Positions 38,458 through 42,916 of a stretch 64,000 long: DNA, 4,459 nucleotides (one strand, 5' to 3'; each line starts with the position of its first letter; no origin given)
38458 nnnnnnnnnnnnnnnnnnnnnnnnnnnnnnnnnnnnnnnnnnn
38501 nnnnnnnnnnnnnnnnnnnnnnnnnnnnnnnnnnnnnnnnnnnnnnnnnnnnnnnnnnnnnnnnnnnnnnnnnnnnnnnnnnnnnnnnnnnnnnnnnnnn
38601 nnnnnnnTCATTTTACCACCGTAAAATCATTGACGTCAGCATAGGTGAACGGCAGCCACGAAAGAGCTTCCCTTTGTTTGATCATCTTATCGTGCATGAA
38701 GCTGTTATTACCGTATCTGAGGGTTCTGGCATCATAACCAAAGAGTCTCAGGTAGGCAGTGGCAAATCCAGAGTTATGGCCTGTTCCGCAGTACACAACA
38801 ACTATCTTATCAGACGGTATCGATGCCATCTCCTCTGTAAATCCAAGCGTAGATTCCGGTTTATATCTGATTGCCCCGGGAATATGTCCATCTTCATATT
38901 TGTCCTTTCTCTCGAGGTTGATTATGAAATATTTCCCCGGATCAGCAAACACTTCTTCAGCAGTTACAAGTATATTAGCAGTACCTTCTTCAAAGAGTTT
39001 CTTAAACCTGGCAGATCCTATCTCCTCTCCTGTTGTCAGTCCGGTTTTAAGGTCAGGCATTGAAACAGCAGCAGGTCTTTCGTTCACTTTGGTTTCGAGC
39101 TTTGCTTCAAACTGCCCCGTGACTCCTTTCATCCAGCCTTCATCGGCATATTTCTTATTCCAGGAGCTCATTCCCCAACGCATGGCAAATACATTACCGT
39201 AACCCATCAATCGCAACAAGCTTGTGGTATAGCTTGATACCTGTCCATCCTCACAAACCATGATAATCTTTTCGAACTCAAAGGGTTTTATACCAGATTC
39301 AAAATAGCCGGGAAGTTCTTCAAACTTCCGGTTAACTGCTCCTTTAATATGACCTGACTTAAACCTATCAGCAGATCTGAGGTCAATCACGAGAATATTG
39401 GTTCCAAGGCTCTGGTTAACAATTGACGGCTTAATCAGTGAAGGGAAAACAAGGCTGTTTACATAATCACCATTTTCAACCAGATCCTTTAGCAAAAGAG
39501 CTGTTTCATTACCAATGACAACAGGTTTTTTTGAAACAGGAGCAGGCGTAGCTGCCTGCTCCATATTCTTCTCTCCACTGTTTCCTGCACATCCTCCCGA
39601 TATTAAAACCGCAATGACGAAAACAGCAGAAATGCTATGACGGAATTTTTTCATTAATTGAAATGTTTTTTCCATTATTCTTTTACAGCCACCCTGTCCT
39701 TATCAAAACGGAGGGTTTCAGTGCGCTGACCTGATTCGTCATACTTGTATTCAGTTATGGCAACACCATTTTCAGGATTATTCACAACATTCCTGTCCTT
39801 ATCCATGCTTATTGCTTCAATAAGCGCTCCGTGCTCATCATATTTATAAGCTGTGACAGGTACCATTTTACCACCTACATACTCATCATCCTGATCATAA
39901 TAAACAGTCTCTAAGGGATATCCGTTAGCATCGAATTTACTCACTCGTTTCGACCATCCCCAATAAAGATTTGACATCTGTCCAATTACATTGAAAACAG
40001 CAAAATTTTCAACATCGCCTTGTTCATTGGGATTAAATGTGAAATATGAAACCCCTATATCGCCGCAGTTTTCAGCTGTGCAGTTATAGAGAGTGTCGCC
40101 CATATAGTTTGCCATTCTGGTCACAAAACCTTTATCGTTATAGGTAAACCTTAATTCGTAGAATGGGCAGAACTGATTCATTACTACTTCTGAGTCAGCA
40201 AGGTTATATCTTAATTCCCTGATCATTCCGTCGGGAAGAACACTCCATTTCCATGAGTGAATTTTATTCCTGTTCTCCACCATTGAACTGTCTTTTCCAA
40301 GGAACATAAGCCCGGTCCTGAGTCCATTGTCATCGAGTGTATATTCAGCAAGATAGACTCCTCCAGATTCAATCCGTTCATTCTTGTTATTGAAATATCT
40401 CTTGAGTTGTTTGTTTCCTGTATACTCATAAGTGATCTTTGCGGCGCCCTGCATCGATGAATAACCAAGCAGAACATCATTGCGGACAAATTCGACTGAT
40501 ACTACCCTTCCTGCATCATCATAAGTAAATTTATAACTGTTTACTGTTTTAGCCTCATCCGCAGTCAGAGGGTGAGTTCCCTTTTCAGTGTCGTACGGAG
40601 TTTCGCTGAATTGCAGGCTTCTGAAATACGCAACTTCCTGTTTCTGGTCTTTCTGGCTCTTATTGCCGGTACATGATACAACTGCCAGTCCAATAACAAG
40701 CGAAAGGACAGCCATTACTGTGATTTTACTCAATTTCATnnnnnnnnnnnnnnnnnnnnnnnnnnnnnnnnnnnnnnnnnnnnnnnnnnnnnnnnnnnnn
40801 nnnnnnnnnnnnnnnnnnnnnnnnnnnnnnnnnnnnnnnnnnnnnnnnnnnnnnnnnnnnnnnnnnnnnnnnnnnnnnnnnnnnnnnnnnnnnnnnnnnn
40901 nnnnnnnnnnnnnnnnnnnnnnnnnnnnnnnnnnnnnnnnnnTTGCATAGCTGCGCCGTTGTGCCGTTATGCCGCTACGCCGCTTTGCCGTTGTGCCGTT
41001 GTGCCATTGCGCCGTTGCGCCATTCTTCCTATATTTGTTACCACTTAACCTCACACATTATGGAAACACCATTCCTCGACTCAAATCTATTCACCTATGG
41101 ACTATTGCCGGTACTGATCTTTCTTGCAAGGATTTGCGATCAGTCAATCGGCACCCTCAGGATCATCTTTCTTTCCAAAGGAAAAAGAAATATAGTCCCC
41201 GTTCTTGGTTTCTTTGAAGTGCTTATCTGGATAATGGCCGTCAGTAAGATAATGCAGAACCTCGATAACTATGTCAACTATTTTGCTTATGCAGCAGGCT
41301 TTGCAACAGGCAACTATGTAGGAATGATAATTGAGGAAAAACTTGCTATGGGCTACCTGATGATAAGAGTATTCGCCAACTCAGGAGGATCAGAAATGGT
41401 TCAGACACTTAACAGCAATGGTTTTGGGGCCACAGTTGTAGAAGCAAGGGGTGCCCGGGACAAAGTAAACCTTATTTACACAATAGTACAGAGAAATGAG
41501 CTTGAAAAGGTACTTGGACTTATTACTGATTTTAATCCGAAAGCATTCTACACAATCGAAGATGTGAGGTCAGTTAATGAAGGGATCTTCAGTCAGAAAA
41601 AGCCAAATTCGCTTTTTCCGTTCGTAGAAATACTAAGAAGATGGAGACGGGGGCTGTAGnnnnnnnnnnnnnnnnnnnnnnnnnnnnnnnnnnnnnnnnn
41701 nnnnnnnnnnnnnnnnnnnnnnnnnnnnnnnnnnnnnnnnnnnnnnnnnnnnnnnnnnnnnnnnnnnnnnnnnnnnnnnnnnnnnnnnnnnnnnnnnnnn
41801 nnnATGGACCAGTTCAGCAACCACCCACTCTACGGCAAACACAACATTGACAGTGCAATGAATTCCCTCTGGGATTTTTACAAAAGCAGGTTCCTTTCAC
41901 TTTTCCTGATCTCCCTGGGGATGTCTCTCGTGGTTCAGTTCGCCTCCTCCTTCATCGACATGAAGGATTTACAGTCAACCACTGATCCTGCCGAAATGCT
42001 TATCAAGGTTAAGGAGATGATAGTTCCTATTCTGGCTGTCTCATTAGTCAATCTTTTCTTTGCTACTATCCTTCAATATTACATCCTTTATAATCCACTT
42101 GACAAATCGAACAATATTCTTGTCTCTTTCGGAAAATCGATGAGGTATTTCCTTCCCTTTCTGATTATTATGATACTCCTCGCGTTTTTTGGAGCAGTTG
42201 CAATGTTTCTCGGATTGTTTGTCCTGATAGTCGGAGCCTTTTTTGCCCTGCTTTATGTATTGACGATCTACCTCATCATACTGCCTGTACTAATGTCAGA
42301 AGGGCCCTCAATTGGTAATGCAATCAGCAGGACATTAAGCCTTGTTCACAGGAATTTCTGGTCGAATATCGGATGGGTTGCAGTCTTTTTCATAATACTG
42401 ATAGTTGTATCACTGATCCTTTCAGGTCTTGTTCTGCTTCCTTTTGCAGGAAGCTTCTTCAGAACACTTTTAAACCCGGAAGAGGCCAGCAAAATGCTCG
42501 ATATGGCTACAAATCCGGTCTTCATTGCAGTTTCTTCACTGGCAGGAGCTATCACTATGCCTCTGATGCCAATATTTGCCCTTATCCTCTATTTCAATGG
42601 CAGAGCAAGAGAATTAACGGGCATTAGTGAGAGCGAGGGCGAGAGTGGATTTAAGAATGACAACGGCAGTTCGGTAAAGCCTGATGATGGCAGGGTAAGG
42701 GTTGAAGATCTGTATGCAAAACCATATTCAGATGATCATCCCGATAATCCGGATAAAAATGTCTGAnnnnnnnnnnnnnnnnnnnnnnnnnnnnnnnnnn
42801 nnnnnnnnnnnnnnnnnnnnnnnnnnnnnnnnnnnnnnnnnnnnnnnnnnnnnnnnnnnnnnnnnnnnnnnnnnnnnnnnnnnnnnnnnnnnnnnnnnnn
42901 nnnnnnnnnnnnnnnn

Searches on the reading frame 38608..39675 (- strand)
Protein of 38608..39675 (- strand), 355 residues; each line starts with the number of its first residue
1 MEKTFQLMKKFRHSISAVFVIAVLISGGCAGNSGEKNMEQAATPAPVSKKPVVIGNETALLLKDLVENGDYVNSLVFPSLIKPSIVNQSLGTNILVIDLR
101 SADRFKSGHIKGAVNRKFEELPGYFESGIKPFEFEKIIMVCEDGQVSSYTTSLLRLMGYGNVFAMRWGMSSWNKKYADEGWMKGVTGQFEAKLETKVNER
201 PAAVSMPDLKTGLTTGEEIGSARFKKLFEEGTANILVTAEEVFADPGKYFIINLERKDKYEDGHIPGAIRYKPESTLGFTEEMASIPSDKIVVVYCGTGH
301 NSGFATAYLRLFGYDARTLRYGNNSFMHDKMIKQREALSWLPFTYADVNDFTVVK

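Call 3: search_protein_families(library=pfam, proteins=[window:38608-39675:-], max_evalue=0.01)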
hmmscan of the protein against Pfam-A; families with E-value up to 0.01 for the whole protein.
window:38608-39675:- (355 aa): 2 families
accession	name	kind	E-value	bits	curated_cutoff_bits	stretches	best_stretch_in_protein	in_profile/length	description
PF00581.25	Rhodanese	-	1.5e-26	93.2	22.2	2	93-174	13-101/102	Rhodanese-like domain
PF03848.20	TehB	-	0.0076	16.1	20.4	0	289-353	32-92/193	Tellurite resistance protein TehB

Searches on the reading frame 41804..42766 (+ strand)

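Call 98: search_protein_families(library=pfam, proteins=[window:41804-42766:+], max_evalue=0.001)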
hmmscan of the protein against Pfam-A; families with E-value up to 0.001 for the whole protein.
window:41804-42766:+ (320 aa): 1 family
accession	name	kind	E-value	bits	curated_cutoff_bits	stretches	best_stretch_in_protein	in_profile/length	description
PF10110.14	GPDPase_memb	-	0.00041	19.6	29.6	1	140-213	165-240/321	Membrane domain of glycerophosphoryl diester phosphodiesterase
